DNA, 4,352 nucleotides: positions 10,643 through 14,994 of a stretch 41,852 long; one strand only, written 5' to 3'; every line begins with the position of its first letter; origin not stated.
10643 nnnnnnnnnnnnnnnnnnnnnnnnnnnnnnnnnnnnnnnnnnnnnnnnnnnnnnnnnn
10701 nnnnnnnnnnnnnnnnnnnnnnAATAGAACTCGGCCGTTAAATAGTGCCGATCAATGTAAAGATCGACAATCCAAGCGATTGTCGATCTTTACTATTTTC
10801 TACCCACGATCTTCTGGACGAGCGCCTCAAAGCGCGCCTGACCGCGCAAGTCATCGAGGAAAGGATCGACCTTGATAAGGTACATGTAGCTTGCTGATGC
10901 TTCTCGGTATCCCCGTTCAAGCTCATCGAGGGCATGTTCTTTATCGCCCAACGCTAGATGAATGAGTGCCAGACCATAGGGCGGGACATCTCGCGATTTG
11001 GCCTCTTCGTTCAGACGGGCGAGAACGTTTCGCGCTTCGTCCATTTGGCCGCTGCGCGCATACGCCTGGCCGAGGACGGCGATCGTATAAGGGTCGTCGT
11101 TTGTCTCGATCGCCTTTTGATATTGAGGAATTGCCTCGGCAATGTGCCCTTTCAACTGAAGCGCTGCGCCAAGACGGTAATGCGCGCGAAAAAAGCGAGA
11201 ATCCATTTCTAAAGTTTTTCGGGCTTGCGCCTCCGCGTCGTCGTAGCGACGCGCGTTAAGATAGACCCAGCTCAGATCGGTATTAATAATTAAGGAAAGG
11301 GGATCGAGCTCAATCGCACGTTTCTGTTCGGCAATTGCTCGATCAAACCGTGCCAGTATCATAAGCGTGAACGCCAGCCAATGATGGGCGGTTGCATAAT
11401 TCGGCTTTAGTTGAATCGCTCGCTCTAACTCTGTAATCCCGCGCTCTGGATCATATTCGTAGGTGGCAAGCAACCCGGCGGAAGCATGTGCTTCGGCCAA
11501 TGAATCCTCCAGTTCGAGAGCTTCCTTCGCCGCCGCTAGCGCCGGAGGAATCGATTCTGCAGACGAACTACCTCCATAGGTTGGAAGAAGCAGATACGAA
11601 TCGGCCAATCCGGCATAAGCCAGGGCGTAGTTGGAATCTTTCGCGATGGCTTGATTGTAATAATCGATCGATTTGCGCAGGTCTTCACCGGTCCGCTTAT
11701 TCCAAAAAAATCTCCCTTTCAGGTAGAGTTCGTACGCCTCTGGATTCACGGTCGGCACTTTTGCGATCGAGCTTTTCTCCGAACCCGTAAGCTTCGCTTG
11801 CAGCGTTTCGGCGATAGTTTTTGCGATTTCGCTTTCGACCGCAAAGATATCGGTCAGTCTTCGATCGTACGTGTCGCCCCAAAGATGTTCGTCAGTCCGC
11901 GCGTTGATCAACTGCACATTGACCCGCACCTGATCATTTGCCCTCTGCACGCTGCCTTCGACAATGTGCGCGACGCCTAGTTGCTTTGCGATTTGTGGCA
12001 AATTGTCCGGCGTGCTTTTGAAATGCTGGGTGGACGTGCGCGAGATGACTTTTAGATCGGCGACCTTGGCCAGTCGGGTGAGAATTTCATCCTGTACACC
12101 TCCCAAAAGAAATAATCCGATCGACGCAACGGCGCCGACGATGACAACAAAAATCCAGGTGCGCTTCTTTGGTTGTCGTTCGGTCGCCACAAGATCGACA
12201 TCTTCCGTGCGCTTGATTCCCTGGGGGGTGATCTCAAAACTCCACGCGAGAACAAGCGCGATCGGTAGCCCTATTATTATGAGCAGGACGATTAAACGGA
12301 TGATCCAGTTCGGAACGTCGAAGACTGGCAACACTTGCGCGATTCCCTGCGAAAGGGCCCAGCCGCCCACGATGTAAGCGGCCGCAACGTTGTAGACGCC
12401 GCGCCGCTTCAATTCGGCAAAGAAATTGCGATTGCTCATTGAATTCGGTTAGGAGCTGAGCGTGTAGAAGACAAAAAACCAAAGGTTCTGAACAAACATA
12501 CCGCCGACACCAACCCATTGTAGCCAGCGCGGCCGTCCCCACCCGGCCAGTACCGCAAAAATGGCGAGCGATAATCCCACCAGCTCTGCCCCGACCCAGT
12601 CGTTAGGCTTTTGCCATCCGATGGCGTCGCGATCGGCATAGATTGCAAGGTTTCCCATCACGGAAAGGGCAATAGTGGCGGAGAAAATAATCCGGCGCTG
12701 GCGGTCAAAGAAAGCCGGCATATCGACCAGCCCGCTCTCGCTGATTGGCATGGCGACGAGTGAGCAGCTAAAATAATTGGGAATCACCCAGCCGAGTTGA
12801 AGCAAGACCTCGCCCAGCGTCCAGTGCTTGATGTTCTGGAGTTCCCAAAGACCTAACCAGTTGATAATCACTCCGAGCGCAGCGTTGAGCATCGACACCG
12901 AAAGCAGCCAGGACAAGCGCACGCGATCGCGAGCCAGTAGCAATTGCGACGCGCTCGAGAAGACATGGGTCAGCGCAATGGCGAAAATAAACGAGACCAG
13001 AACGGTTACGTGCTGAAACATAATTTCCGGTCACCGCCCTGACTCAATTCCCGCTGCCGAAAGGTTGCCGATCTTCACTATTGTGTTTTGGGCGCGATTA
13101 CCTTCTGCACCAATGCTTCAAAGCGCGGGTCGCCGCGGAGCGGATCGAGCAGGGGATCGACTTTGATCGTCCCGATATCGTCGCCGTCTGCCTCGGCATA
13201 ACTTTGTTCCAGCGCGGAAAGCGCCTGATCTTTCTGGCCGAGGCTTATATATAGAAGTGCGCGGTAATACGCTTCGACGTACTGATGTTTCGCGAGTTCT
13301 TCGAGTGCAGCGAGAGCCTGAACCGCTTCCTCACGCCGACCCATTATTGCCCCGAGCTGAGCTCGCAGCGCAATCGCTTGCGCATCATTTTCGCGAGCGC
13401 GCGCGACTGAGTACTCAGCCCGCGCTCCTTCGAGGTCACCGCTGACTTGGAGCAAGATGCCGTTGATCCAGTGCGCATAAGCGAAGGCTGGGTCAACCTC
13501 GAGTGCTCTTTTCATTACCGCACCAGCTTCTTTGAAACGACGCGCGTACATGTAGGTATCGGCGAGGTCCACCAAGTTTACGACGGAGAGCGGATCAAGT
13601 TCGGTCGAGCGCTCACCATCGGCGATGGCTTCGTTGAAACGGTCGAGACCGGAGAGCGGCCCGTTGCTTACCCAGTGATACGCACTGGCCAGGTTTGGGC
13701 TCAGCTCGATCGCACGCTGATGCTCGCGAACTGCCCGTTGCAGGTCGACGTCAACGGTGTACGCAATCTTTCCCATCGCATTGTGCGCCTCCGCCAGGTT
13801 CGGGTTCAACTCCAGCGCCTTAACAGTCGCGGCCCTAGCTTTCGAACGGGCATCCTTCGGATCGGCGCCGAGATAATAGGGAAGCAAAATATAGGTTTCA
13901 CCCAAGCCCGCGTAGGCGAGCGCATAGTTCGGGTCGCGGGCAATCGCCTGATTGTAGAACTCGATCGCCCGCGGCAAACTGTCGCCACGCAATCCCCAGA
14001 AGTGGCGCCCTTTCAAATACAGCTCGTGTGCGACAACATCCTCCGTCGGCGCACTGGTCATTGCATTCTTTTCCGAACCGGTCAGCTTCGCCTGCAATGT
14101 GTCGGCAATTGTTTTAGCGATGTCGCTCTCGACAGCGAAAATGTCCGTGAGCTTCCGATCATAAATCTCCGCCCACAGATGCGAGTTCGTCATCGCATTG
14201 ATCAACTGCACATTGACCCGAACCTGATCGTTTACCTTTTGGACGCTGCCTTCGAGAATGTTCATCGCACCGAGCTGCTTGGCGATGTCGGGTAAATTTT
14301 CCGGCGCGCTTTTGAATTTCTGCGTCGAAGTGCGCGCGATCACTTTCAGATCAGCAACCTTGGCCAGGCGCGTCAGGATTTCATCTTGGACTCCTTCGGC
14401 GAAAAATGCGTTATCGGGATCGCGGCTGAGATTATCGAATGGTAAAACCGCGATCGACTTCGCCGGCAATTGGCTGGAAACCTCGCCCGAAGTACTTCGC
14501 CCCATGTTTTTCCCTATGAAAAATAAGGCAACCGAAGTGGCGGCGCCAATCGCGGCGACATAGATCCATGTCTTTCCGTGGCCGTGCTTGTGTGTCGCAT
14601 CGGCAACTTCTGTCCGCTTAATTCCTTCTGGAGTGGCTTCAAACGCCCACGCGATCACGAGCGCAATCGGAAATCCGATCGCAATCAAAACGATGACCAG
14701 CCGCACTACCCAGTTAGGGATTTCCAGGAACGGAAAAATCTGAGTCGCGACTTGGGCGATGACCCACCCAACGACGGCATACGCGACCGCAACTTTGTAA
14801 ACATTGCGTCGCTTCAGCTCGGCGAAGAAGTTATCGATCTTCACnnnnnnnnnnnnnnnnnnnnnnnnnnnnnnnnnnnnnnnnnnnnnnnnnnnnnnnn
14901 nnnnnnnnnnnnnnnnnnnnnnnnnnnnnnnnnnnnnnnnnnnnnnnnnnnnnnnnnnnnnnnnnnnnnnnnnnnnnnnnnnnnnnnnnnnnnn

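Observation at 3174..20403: Tandem, translationally coupled array of eight membrane-anchored TolB-N-like/TPR paralogs with no output domain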

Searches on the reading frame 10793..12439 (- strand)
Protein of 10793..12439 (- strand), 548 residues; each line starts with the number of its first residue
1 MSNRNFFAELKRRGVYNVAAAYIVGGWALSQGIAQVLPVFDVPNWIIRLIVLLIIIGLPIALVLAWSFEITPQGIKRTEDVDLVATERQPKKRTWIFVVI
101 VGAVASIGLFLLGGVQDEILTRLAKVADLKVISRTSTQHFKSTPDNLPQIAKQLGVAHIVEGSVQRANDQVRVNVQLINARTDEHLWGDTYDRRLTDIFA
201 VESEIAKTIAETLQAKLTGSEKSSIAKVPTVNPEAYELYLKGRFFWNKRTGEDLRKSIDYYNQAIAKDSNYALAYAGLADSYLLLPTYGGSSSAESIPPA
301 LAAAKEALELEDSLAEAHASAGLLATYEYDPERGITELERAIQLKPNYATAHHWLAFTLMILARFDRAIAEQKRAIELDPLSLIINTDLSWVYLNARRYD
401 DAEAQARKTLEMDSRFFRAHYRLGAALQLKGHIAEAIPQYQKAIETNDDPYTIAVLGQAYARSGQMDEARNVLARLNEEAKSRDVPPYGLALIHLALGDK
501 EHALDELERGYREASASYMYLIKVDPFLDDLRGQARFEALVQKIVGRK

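Call 4: search_protein_families(library=pfam, proteins=[window:10793-12439:-], max_evalue=0.01)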
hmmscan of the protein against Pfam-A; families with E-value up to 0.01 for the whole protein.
window:10793-12439:- (548 aa): 16 families
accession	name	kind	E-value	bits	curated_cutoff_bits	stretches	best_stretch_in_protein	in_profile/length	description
PF07719.23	TPR_2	-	3.3e-17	61.5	27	2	418-448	2-32/34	Tetratricopeptide repeat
PF13431.12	TPR_17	-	5.4e-15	54.8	24.4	1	338-369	2-33/34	Tetratricopeptide repeat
PF13181.12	TPR_8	-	5.4e-15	54.6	25.7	0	418-448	2-32/34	Tetratricopeptide repeat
PF13414.12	TPR_11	-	8.1e-14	51.5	26.8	1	335-359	14-38/42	TPR repeat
PF13432.12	TPR_16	-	4.8e-12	46.5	32.7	1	388-445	2-60/65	Tetratricopeptide repeat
PF14559.12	TPR_19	-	6.2e-12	46.1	25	1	431-481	5-56/68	Tetratricopeptide repeat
PF00515.34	TPR_1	-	1.1e-11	44.5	27.8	1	418-448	2-32/34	Tetratricopeptide repeat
PF13428.12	TPR_14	-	4.8e-09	36.5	23.5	0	455-479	6-30/44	Tetratricopeptide repeat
PF13424.12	TPR_12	-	1.8e-06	28.5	30.1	1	349-413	3-75/77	Tetratricopeptide repeat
PF12895.13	ANAPC3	-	7.6e-06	26.6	27.2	1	432-509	4-81/82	Anaphase-promoting complex, cyclosome, subunit 3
PF13374.12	TPR_10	-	0.00024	21.5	27.5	0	388-412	7-31/42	Tetratricopeptide repeat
PF13174.12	TPR_6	-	0.0019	19.2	26.3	0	456-478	6-28/33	Tetratricopeptide repeat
PF25063.1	ARM_TT21_C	-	0.0029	17.9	35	0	389-447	101-159/209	Tetratricopeptide repeat protein 21 C-terminal ARM domain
PF20308.4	TPR-S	-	0.0033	18.4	27.6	0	434-481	3-48/102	Tetratricopeptide Repeats-Sensor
PF25068.1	ARM_TT21_4th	-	0.0056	17.4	30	0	422-485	4-67/153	Tetratricopeptide repeat protein 21 forth ARM domain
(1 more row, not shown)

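Call 5: search_protein_families(library=ncbifam, proteins=[window:10793-12439:-], max_evalue=0.01)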
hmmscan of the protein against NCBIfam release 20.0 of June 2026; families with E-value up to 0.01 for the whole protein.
window:10793-12439:- (548 aa): 23 families
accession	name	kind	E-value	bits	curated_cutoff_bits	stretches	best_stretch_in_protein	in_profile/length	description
NF009037.0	PRK12370.1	equivalog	3.2e-19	68.7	589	1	127-502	154-525/553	HilA/EilA family virulence transcriptional regulator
TIGR02917.1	PEP_TPR_lipo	equivalog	1.7e-17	62.7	312.2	2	307-446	389-528/899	XrtA/PEP-CTERM system TPR-repeat protein PrsT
NF040959.1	MamA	equivalog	4.2e-16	59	200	2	366-447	88-169/204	magnetosome protein MamA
NF033762.1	social_mot_Tgl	equivalog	2.4e-13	50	225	1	309-480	25-200/252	social motility TPR repeat lipoprotein Tgl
TIGR04510.1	mod_pep_cyc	subfamily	2.4e-13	49.5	400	1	148-481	308-630/814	putative peptide modification system cyclase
TIGR02521.1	type_IV_pilW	equivalog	3.7e-10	39.7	154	2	385-452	33-100/234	type IV pilus biogenesis/stability protein PilW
NF047558.1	TPR_END_plus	domain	5e-10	39.2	32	1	488-542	3-56/56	TPR end-of-group domain-containing protein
NF033758.1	gliding_GltE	equivalog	2e-08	33.6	225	1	366-446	239-319/411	adventurous gliding motility TPR repeat lipoprotein GltE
NF008757.0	PRK11788.1-5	equivalog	7.5e-06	25.3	363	1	390-485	187-284/388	lipopolysaccharide assembly protein LapB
TIGR02795.1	tol_pal_ybgF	equivalog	9e-06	26.3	90.1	1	394-478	13-104/119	tol-pal system protein YbgF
NF002725.1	PRK02603.1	equivalog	1.4e-05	25.2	143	1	419-526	37-151/173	photosystem I assembly protein Ycf3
NF052415.1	T3SS_chap_SctY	equivalog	1.8e-05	25.2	70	1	389-475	12-102/106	type III secretion apparatus assembly chaperone SctY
NF052312.1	T9SS_PorW_SprE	equivalog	3.3e-05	22.7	250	1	347-515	139-321/716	type IX secretion system periplasmic lipoprotein PorW/SprE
TIGR02552.1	LcrH_SycD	equivalog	5.5e-05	22.9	104.8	1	396-476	31-112/136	SycD/LcrH family type III secretion system chaperone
TIGR00990.1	3a0801s09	subfamily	5.5e-05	22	757.25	1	305-446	318-462/615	mitochondrial import receptor subunit TOM70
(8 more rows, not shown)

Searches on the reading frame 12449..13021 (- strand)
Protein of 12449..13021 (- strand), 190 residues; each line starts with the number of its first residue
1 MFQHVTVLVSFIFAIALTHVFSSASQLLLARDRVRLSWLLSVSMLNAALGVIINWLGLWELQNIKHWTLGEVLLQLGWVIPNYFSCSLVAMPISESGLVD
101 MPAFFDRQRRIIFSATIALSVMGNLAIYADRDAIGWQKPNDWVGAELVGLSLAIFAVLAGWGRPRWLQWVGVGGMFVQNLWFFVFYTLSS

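Call 12: search_protein_families(library=pfam, proteins=[window:12449-13021:-], max_evalue=0.001)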
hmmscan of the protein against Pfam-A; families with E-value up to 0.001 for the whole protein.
window:12449-13021:- (190 aa): 0 families

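Call 45: search_protein_families(library=ncbifam, proteins=[window:12449-13021:-], max_evalue=0.001)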
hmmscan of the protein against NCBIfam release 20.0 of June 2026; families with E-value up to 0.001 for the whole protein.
window:12449-13021:- (190 aa): 0 families

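Call 53: search_protein_families(library=padloc, proteins=[window:12449-13021:-], max_evalue=0.001)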
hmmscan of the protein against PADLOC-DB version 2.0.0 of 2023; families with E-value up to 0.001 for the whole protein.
window:12449-13021:- (190 aa): 0 families

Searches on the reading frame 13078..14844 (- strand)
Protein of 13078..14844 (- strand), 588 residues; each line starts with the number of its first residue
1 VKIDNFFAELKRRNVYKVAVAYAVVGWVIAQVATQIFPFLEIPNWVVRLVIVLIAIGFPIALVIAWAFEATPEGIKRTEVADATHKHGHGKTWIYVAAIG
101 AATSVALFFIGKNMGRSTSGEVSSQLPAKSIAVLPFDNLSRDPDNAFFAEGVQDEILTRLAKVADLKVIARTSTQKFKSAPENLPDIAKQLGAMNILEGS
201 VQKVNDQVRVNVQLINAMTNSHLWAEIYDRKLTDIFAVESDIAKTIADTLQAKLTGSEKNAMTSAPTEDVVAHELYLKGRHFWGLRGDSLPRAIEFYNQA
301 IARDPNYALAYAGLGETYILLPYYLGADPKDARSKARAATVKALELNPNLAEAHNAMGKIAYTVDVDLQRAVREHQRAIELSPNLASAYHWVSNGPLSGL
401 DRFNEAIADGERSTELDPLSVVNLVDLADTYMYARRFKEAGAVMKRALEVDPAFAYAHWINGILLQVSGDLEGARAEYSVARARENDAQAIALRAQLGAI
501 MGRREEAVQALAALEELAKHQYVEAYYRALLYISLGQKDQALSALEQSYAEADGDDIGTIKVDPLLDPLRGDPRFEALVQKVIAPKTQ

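Call 4: search_protein_families(library=pfam, proteins=[window:13078-14844:-], max_evalue=0.01)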
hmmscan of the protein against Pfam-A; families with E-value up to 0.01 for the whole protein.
window:13078-14844:- (588 aa): 11 families
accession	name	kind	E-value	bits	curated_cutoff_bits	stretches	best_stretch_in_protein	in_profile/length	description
PF13414.12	TPR_11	-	8.7e-15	54.6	26.8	2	290-318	10-38/42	TPR repeat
PF13431.12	TPR_17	-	7.1e-12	45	24.4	1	296-319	1-24/34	Tetratricopeptide repeat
PF07719.23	TPR_2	-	1e-09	38.2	27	0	425-453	5-33/34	Tetratricopeptide repeat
PF14559.12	TPR_19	-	1.9e-08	35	25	1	433-497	3-68/68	Tetratricopeptide repeat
PF13181.12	TPR_8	-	1e-07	32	25.7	0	425-453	5-33/34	Tetratricopeptide repeat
PF00515.34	TPR_1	-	1.7e-07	31.2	27.8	0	292-307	19-34/34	Tetratricopeptide repeat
PF13432.12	TPR_16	-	3.9e-06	27.6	32.7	1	426-486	2-63/65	Tetratricopeptide repeat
PF13428.12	TPR_14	-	9.3e-06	26.3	23.5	0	424-455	4-35/44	Tetratricopeptide repeat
PF13176.12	TPR_7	-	0.0013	19.1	27.9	0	425-451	3-29/36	Tetratricopeptide repeat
PF13211.12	DUF4019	-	0.006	17.5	26.5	0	488-529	36-77/104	Protein of unknown function (DUF4019)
PF13347.12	MFS_2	-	0.0088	15.1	27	0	85-118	62-95/427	MFS/sugar transport protein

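Call 5: search_protein_families(library=ncbifam, proteins=[window:13078-14844:-], max_evalue=0.01)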
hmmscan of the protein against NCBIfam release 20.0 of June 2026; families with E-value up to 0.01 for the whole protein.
window:13078-14844:- (588 aa): 12 families
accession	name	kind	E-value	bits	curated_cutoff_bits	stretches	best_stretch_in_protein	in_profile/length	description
TIGR04510.1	mod_pep_cyc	subfamily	1.7e-13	50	400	1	184-314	307-438/814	putative peptide modification system cyclase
NF047558.1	TPR_END_plus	domain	2.1e-12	46.8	32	1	525-580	2-56/56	TPR end-of-group domain-containing protein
TIGR02917.1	PEP_TPR_lipo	equivalog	2.5e-12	45.5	312.2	1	300-548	48-287/899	XrtA/PEP-CTERM system TPR-repeat protein PrsT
NF009037.0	PRK12370.1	equivalog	2.9e-11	42.5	589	1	129-431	122-417/553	HilA/EilA family virulence transcriptional regulator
TIGR02521.1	type_IV_pilW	equivalog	3.3e-11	43.2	154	2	332-387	46-100/234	type IV pilus biogenesis/stability protein PilW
NF033762.1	social_mot_Tgl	equivalog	6.9e-11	42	225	1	337-521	51-237/252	social motility TPR repeat lipoprotein Tgl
NF007540.1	PRK10153.1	equivalog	1.8e-06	27.1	400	1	82-396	157-464/516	lysine decarboxylation/transport transcriptional activator CadC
TIGR02800.1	propeller_TolB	equivalog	3.5e-06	26.2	343.15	1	129-262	23-156/418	Tol-Pal system beta propeller repeat protein TolB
NF040959.1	MamA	equivalog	3.6e-06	26.6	200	1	336-451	90-203/204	magnetosome protein MamA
NF008391.2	PRK11189.1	equivalog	2.5e-05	23.9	250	1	333-389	81-136/297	lipoprotein NlpI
TIGR00990.1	3a0801s09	subfamily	0.0002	20.1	757.25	1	333-493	347-505/615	mitochondrial import receptor subunit TOM70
NF008757.0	PRK11788.1-5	equivalog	0.0018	17.5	363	1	425-546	184-306/388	lipopolysaccharide assembly protein LapB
